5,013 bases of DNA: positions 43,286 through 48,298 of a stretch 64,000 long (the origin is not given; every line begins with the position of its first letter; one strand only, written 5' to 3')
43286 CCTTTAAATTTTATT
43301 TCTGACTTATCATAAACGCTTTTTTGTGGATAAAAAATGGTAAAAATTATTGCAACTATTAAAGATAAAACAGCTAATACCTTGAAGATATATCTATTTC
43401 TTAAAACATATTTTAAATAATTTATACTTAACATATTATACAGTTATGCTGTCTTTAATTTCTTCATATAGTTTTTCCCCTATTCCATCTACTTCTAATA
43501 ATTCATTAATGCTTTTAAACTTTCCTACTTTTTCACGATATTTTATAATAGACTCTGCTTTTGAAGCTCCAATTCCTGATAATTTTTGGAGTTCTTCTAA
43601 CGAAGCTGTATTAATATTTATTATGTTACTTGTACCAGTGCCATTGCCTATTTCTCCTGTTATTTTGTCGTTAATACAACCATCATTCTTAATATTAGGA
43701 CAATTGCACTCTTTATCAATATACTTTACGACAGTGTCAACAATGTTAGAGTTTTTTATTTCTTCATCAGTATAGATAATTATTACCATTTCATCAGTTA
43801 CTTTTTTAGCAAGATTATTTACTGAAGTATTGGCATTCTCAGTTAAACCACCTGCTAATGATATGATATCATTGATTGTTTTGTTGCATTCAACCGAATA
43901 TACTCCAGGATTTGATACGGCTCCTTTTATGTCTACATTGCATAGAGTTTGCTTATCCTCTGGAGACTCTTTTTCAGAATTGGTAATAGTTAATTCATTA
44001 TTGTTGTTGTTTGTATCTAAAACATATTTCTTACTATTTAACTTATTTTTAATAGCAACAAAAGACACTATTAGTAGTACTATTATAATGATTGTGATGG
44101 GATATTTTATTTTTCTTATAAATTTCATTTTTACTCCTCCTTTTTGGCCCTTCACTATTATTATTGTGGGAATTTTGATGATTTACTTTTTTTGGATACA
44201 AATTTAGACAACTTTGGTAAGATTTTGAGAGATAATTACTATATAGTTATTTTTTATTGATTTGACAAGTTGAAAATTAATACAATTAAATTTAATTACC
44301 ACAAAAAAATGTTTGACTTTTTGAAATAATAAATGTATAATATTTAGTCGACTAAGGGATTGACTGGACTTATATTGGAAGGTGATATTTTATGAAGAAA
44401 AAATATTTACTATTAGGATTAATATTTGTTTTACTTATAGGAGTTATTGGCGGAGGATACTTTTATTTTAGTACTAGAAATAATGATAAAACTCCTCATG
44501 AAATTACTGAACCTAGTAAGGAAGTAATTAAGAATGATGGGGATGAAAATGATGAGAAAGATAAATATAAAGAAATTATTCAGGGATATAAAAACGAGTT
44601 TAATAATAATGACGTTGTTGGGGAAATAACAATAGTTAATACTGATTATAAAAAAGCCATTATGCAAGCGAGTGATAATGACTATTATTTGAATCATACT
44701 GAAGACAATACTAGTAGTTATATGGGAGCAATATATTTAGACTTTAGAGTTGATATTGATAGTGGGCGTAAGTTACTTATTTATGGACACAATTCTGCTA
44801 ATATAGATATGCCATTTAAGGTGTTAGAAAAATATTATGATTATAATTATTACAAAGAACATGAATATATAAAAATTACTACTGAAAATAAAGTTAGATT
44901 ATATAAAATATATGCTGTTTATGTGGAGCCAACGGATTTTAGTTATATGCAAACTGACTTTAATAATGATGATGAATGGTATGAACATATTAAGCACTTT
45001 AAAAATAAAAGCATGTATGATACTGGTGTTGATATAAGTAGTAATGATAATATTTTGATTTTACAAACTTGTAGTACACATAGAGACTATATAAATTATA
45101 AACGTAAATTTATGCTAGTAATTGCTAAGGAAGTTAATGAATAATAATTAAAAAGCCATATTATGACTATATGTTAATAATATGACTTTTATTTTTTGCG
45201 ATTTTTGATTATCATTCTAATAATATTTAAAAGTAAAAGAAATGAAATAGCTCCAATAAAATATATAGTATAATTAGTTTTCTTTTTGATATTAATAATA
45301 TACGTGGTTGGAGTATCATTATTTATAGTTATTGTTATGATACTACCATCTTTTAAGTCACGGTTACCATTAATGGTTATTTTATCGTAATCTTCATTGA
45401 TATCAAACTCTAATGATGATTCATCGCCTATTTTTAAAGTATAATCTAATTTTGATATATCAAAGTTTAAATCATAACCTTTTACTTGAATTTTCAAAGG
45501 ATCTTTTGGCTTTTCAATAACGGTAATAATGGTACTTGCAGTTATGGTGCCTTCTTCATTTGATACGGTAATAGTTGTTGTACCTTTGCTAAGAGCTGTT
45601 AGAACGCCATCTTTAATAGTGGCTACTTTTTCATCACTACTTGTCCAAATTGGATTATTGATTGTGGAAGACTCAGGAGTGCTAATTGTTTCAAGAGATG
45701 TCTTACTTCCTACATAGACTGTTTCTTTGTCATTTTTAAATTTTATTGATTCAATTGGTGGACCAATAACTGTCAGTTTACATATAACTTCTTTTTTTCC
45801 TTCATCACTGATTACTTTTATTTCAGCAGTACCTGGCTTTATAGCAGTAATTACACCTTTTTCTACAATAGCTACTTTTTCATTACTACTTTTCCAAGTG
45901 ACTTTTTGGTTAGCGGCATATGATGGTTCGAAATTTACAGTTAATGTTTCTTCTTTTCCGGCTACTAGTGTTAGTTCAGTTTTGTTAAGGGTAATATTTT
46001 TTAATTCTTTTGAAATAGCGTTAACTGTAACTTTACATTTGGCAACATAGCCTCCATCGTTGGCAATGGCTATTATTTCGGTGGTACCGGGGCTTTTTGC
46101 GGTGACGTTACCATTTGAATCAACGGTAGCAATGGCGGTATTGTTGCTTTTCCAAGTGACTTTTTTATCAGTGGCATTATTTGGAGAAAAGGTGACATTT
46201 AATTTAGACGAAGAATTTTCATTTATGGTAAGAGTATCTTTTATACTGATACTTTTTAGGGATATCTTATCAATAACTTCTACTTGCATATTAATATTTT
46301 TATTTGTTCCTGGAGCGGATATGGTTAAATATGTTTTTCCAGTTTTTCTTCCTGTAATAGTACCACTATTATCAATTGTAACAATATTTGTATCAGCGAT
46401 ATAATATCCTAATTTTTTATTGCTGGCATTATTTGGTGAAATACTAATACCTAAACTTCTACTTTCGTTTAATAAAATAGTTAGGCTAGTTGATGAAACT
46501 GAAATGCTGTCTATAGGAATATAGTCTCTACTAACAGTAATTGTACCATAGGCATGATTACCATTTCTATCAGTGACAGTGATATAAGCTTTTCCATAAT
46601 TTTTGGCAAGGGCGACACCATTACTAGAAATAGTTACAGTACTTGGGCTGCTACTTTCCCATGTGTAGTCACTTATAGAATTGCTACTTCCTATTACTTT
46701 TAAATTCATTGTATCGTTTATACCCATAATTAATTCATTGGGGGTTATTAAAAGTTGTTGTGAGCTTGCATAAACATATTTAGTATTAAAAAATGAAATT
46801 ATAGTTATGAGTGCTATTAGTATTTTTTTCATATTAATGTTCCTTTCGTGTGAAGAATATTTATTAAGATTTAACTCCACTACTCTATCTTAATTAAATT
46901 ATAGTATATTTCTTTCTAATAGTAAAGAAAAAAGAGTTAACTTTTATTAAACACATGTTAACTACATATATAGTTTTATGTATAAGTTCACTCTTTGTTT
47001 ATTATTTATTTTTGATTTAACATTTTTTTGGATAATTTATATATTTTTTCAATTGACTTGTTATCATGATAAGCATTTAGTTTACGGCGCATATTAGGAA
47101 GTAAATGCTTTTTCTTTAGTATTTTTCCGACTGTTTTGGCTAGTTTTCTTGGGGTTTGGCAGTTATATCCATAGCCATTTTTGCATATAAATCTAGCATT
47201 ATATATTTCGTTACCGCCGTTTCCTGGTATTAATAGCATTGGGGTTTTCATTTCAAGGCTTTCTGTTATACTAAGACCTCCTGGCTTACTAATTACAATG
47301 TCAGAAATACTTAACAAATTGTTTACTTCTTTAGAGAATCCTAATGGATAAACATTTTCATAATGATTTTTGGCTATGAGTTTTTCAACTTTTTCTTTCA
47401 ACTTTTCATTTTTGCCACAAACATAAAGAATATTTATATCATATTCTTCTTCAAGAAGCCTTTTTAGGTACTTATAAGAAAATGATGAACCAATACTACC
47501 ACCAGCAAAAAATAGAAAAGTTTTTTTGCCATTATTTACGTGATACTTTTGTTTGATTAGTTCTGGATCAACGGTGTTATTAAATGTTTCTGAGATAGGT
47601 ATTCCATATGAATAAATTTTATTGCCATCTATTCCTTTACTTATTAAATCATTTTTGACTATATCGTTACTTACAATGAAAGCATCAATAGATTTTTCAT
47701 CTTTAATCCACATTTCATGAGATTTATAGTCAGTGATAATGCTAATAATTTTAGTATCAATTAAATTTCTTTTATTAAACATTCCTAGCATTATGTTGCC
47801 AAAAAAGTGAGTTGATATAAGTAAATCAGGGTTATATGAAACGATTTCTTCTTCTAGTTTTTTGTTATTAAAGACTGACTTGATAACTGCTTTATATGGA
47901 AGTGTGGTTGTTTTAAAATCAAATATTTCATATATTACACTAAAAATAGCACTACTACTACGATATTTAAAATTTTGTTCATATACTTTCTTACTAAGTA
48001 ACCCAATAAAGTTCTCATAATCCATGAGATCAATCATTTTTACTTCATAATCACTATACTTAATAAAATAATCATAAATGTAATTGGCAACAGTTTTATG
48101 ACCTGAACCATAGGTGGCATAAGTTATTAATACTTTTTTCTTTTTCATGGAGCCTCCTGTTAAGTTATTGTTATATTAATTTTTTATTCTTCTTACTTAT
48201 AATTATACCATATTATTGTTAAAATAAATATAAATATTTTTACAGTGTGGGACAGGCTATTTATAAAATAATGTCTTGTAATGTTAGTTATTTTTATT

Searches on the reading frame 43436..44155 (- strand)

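Call 15: search_protein_families(library=pfam, max_evalue=0.001, proteins=[window:43436-44155:-])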
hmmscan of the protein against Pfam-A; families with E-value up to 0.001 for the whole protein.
window:43436-44155:- (239 aa): 7 families
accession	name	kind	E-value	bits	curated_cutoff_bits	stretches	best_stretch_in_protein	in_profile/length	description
PF12836.13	HHH_3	-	1.3e-23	83.3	27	1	177-238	4-65/65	Helix-hairpin-helix motif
PF00633.29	HHH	-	1.5e-12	47.1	24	1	179-206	3-30/30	Helix-hairpin-helix motif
PF10531.15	SLBB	-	1e-09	38.5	27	1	74-126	2-53/55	SLBB domain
PF14520.12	HHH_5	-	2.1e-06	28.5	27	0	177-205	25-53/57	Helix-hairpin-helix domain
PF12826.13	HHH_2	-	7.9e-06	26.4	27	0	177-208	25-56/64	Helix-hairpin-helix motif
PF22461.2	SLBB_2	-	6.7e-05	23.4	27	1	74-111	3-42/79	SLBB domain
PF03934.19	T2SSK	-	0.0001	23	24.2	1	179-237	1-60/63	Type II secretion system (T2SS), protein K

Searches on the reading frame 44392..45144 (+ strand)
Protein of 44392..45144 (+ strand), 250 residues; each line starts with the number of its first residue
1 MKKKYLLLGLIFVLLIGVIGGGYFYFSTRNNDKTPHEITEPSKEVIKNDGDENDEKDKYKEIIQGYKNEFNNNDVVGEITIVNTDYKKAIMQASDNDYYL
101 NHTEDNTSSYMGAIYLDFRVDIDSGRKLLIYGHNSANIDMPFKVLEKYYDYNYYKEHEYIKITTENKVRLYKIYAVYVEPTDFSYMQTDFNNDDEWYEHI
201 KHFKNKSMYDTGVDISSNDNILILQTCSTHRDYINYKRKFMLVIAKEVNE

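Call 15: search_protein_families(library=pfam, max_evalue=0.001, proteins=[window:44392-45144:+])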
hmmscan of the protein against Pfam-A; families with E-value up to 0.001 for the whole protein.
window:44392-45144:+ (250 aa): 0 families

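Call 90: search_solved_structures(query=window:44392-45141:+, max_evalue=1, show_alignments=1)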
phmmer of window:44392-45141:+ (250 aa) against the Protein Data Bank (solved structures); distinct sequences matched with E-value up to 1: 15.
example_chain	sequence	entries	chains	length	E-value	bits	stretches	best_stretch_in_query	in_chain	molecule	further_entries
5jcv_A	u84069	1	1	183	8.5e-25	91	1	72-234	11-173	Lmo2181 protein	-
5gyj_A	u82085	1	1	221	1e-23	87.4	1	71-230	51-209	Putative peptidase C60B, sortase B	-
6kyd_A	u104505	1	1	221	1.1e-23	87.3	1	71-230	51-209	Putative peptidase C60B, sortase B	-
6kyc_A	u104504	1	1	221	1.3e-23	87.1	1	71-230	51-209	Putative peptidase C60B, sortase B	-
2oqw_A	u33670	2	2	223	4.2e-23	85.5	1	61-229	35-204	Sortase B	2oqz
1rz2_A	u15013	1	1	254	1.3e-22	83.9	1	58-229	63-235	conserved hypothetical protein BA4783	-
4ux7_A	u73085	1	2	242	2.1e-22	83.1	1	72-229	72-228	PUTATIVE PEPTIDASE C60B, SORTASE B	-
5b23_A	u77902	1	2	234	1.1e-21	80.8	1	49-248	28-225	Uncharacterized protein Sortase B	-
5yfk_A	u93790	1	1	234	2.3e-20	76.5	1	49-248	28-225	Uncharacterized protein Sortase B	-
4lfd_A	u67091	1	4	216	4.2e-19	72.4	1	69-246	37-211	Sortase B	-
1qx6_A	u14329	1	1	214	4.4e-19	72.3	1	69-246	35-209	NPQTN specific sortase B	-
1ng5_A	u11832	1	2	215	5.4e-19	72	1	69-246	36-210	sortase B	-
1qwz_A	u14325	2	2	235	5.5e-19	72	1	69-246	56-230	NPQTN specific sortase B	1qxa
4y4q_A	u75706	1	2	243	6e-14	55.5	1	69-228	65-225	Sortase, SrtB family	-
3psq_A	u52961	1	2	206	7.9e-09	38.7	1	71-228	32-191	Hypothetical exported protein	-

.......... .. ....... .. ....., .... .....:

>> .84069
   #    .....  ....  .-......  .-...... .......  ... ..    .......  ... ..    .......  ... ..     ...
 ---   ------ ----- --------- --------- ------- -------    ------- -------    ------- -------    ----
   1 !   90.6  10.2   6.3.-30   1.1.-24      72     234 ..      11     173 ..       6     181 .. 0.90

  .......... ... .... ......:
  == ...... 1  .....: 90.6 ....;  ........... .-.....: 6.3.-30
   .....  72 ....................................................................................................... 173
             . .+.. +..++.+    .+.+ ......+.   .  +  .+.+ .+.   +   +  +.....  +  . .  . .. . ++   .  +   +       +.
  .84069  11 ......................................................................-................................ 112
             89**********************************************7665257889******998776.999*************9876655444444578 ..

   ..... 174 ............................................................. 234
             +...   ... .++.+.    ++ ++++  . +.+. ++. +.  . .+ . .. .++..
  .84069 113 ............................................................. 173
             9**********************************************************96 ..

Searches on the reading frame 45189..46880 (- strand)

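Call 15: search_protein_families(library=pfam, max_evalue=0.001, proteins=[window:45189-46880:-])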
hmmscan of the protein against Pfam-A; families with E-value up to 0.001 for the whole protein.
window:45189-46880:- (563 aa): 11 families
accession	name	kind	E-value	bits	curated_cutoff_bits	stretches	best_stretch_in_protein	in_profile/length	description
PF02368.24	Big_2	-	1.1e-57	192.3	22.8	5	209-284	3-79/79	Bacterial Ig-like domain (group 2)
PF21461.3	HL_N-beta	-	8.7e-18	64.3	27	2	415-447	19-50/57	Hyaluronate lyase, N-terminal beta-sheet domain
PF06832.18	BiPBP_C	-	2.4e-07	31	26.8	0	213-277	19-84/90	Penicillin-Binding Protein C-terminus Family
PF23486.1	Ig_TMEM132_5th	-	4.5e-07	30.5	28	0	413-456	89-134/137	TMEM132 fifth domain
PF13629.12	T2SS-T3SS_pil_N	-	6.4e-07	29.4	23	0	259-286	44-71/72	Pilus formation protein N terminal region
PF25354.1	Ig_NUP210_16th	-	4.2e-06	26.6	27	0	73-101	31-60/72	NUP210-like, Ig-like domain 16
PF22359.2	Big-like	-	1.7e-05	25.4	27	0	326-356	2-33/48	Bacterial Ig-like domain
PF15780.11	ASH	-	2e-05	25.1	27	0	280-324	37-81/98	Abnormal spindle-like microcephaly-assoc'd, ASPM-SPD-2-Hydin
PF22067.2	Cep192_D3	-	5e-05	23.8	27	0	287-322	38-71/99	Cep192 domain 3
PF20578.4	aBig_2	-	7.5e-05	22.9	27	0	217-265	8-59/89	Atrophied bacterial Ig domain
PF23342.1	WDR90_beta-prop_4th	-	0.00032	20.3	50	0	216-315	70-167/312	WDR90, 4th beta-propeller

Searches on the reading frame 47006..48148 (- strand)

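Call 15: search_protein_families(library=pfam, max_evalue=0.001, proteins=[window:47006-48148:-])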
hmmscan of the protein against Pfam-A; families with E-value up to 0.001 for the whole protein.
window:47006-48148:- (380 aa): 5 families
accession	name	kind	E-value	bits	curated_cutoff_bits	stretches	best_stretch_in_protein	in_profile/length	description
PF06925.17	MGDG_synth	-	1.9e-24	87.1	25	1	17-185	1-169/169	Monogalactosyldiacylglycerol (MGDG) synthase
PF04101.22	Glyco_tran_28_C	-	4.5e-15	56.5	22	1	212-357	2-154/166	Glycosyltransferase family 28 C-terminal domain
PF00534.26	Glycos_transf_1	-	1.8e-10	41.1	26.4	1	199-359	6-167/172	Glycosyl transferases group 1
PF02350.25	Epimerase_2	-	1.6e-06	27.6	30.6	1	159-371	128-344/347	UDP-N-acetylglucosamine 2-epimerase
PF13692.12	Glyco_trans_1_4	-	4.9e-05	24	27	1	228-345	24-141/142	Glycosyl transferases group 1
